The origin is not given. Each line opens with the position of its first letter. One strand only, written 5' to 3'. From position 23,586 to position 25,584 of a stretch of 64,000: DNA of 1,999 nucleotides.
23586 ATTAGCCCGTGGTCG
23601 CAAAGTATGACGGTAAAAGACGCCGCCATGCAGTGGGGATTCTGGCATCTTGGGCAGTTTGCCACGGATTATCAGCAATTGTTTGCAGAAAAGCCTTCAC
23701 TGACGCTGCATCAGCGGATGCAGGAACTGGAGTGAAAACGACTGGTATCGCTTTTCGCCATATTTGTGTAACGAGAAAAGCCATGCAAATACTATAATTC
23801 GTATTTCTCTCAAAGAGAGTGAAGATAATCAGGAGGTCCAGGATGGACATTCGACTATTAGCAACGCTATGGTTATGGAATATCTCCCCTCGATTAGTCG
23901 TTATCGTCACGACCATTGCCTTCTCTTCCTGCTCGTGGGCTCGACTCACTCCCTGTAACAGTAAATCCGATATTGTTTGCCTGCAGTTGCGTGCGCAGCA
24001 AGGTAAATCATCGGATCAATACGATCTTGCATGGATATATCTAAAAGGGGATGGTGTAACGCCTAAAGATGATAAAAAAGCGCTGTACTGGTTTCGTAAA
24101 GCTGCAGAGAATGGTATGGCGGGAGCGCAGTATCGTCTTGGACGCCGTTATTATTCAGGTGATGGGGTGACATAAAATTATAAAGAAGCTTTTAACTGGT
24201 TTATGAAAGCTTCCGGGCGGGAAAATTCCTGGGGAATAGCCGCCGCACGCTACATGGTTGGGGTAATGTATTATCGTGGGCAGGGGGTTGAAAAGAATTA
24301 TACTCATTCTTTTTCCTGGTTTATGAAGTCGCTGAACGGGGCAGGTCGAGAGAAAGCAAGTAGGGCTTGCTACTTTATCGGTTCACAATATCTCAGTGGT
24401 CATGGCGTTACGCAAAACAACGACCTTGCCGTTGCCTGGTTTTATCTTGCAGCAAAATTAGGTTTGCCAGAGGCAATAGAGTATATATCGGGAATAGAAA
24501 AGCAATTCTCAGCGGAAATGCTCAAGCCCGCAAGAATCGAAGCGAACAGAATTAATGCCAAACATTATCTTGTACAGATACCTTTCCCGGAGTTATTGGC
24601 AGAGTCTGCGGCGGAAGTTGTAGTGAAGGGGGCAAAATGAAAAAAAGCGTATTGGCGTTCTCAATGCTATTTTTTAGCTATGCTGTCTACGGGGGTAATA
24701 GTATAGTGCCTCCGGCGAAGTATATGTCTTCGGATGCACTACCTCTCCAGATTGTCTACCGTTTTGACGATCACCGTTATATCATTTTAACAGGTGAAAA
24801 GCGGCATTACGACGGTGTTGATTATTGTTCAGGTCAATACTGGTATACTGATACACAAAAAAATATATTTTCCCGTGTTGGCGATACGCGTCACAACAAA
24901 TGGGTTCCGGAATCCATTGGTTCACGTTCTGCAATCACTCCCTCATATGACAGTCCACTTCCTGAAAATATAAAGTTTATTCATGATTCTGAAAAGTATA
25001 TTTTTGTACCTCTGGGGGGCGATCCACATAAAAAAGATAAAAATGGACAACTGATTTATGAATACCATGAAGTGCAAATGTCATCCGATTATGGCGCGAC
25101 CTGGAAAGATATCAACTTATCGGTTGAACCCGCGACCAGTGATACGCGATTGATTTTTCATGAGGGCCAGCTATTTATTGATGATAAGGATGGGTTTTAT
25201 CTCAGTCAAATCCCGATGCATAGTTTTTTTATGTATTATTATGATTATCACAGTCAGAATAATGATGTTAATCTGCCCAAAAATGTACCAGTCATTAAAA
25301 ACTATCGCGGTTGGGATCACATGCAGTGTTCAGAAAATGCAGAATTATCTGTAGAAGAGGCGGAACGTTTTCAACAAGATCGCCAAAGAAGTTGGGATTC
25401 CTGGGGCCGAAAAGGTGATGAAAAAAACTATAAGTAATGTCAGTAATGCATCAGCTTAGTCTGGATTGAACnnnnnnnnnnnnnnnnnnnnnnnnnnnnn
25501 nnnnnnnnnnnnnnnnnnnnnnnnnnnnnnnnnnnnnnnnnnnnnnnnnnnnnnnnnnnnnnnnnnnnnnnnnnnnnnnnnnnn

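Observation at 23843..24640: Sel1-repeat exported protein inactivated by an in-frame ochre codon inside a repeat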

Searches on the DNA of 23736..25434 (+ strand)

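Call 4: search_dna_similar(query=window:23736-24700:+, collection=ecoli_genomes, mode=near, max_rows=40, rows=spread)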
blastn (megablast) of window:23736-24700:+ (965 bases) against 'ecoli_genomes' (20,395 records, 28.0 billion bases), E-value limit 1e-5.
Records with a match: 2; places in all: 2; records where one place covers at least 80% of the query: 2.
Genomes with a match: 2 of 5426; with a place that covers at least 80% of the query: 2. Places per genome that has any: lowest 1, median 1, highest 1. On chromosomes: 2 places; on plasmids: 0.
Best place of each record, by identity: >=99% 2.
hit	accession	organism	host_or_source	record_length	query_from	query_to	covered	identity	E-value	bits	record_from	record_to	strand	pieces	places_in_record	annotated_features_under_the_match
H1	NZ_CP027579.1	Escherichia coli strain 2013C-4282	Homo sapiens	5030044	1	965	100%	100.0%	0e+0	1783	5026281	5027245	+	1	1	tetratricopeptide repeat protein (x2) | T6SS immunity protein Tli3 family protein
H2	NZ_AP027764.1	Escherichia coli strain 2017-02-2CC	Homo sapiens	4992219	1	965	100%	99.4%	0e+0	1748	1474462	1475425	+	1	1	tetratricopeptide repeat protein | SEL1-like repeat protein | T6SS immunity protein Tli3 family protein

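Call 5: get_annotated_region(hit=H1, flank=6000)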
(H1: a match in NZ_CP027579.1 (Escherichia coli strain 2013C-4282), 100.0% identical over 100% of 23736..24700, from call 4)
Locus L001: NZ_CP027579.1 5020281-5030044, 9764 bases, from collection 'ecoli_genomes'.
description: Escherichia coli strain 2013C-4282 chromosome, complete genome
organism: Escherichia coli strain 2013C-4282 (NCBI taxid 562)
replicon: chromosome; assembly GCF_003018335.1
host: Homo sapiens; source: stool; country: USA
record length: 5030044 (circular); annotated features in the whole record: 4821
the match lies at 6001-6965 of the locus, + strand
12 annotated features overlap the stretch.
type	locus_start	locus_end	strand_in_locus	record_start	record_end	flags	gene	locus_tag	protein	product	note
CDS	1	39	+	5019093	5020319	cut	eutH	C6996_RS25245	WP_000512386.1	ethanolamine utilization protein EutH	-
CDS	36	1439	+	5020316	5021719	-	eutA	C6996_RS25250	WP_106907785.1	ethanolamine ammonia-lyase reactivating factor EutA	-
CDS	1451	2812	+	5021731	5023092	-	eutB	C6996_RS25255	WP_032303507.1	ethanolamine ammonia-lyase subunit alpha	-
CDS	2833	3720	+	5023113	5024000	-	eutC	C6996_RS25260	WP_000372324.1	ethanolamine ammonia-lyase subunit beta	-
CDS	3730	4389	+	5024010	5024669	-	eutL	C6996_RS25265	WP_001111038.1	ethanolamine utilization microcompartment protein EutL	-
CDS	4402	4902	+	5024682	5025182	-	eutK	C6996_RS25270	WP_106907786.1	ethanolamine utilization microcompartment protein EutK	-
CDS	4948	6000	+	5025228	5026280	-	eutR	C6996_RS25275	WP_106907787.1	HTH-type transcriptional regulator EutR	-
CDS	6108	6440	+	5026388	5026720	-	-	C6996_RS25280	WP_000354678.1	tetratricopeptide repeat protein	-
CDS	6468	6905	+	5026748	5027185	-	-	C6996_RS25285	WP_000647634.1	tetratricopeptide repeat protein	-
CDS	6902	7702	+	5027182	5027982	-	-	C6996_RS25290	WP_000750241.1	T6SS immunity protein Tli3 family protein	-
CDS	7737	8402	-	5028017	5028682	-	-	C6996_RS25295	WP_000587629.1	hypothetical protein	-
CDS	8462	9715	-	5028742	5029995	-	-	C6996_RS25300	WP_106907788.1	DUF1963 domain-containing protein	-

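Call 6: get_annotated_region(hit=H2, flank=6000)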
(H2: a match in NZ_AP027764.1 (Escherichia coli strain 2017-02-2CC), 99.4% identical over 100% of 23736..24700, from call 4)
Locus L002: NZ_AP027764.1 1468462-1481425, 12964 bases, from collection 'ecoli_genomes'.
description: Escherichia coli strain 2017-02-2CC chromosome, complete genome
organism: Escherichia coli strain 2017-02-2CC (NCBI taxid 562)
replicon: chromosome; assembly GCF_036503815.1
host: Homo sapiens; source: feces; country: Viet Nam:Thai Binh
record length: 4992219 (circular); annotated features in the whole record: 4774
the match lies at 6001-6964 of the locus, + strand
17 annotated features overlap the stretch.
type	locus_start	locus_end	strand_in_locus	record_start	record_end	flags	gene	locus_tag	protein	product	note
CDS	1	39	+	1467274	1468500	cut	eutH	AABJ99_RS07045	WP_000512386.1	ethanolamine utilization protein EutH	-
CDS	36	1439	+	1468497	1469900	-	eutA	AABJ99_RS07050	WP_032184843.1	ethanolamine ammonia-lyase reactivating factor EutA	-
CDS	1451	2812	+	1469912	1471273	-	eutB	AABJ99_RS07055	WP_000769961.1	ethanolamine ammonia-lyase subunit alpha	-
CDS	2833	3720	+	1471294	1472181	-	eutC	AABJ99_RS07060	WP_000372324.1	ethanolamine ammonia-lyase subunit beta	-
CDS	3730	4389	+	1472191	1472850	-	eutL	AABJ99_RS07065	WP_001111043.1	ethanolamine utilization microcompartment protein EutL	-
CDS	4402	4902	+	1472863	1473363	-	eutK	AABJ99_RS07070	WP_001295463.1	ethanolamine utilization microcompartment protein EutK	-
CDS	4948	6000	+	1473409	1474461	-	eutR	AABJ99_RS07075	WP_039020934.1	HTH-type transcriptional regulator EutR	-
CDS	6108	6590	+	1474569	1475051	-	-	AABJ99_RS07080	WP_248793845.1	tetratricopeptide repeat protein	-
CDS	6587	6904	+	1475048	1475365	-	-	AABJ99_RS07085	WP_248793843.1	SEL1-like repeat protein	-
CDS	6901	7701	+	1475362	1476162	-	-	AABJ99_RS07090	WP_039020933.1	T6SS immunity protein Tli3 family protein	-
CDS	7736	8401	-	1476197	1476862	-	-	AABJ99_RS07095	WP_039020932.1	hypothetical protein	-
CDS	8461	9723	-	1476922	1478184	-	-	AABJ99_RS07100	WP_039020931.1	DUF1963 domain-containing protein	-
CDS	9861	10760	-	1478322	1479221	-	hemF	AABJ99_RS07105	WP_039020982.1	oxygen-dependent coproporphyrinogen oxidase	-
CDS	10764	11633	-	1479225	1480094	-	amiA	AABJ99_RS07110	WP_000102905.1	N-acetylmuramoyl-L-alanine amidase AmiA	-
CDS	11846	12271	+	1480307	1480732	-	ypeA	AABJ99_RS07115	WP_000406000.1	GNAT family acetyltransferase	-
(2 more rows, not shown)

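Call 61: search_dna_similar(query=L011:1700-5650:+, collection=ecoli_genomes, mode=distant, max_rows=25, rows=best)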
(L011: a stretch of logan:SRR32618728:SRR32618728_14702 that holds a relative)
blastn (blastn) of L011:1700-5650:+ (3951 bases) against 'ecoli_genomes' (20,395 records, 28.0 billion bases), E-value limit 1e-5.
Records with a match: 2; places in all: 2; records where one place covers at least 80% of the query: 0.
Genomes with a match: 2 of 5426; with a place that covers at least 80% of the query: 0. Places per genome that has any: lowest 1, median 1, highest 1. On chromosomes: 2 places; on plasmids: 0.
Best place of each record, by identity: 60-80% 2.
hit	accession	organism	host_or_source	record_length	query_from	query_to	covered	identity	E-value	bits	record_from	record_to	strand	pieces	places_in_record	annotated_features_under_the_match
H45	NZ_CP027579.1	Escherichia coli strain 2013C-4282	Homo sapiens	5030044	3213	3350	3%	76.1%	6e-17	101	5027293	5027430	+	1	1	T6SS immunity protein Tli3 family protein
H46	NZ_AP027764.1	Escherichia coli strain 2017-02-2CC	Homo sapiens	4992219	3213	3350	3%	76.1%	6e-17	101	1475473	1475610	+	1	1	T6SS immunity protein Tli3 family protein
